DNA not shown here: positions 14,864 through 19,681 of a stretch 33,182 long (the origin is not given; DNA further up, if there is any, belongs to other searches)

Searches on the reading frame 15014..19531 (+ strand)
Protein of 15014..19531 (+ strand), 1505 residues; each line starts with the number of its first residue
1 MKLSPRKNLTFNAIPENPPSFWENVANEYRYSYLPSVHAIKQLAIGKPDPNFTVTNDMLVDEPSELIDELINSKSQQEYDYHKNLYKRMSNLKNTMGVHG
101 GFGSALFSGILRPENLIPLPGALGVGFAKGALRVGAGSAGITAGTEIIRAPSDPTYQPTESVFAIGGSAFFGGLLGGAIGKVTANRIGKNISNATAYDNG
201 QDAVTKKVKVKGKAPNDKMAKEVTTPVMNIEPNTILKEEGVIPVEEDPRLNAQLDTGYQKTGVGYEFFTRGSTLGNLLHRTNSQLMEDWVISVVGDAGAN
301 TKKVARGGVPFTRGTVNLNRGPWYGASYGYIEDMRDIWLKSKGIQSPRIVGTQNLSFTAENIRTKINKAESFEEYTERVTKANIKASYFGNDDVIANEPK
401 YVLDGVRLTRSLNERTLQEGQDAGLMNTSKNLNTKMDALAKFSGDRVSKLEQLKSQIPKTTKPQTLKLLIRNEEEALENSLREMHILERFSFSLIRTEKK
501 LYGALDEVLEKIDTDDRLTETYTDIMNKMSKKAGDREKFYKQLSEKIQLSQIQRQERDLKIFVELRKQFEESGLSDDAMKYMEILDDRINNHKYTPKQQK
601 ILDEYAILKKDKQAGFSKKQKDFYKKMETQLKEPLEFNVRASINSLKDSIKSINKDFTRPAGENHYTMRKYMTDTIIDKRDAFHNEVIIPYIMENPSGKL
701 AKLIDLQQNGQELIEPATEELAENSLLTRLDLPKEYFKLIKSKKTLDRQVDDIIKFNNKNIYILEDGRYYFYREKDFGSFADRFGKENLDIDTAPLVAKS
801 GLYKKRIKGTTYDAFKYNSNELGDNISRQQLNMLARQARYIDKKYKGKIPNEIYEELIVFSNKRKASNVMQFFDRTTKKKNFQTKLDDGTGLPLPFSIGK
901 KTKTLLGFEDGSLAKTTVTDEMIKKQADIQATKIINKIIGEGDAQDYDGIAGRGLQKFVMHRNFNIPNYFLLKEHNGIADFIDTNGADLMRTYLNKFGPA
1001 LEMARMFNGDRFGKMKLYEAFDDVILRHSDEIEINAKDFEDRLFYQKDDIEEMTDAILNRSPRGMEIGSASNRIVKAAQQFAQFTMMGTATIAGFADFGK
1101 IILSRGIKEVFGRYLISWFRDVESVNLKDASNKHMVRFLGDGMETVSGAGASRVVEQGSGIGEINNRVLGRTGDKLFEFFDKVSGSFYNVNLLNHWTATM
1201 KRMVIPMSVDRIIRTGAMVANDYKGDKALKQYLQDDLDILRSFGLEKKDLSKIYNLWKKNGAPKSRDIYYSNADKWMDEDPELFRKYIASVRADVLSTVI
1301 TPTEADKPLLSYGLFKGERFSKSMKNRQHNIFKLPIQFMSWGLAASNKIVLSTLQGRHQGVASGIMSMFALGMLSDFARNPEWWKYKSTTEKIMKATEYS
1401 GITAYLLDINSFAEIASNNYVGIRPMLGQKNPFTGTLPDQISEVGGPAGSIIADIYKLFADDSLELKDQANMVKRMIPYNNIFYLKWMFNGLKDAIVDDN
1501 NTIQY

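Call 64: search_protein_families(library=phrogs, proteins=[window:15014-19531:+], max_evalue=0.00001)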
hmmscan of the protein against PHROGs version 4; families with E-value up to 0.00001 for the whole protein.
window:15014-19531:+ (1505 aa): 3 families
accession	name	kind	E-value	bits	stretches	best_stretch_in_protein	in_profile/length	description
phrog_342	-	head and packaging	4.3e-41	141.9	2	975-1494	738-1224/1235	internal virion protein with endolysin domain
phrog_16310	-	unknown function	1.4e-23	83.3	1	914-1490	867-1404/1411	-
phrog_684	-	head and packaging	1.4e-08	34.6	0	1441-1492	732-792/840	virion structural protein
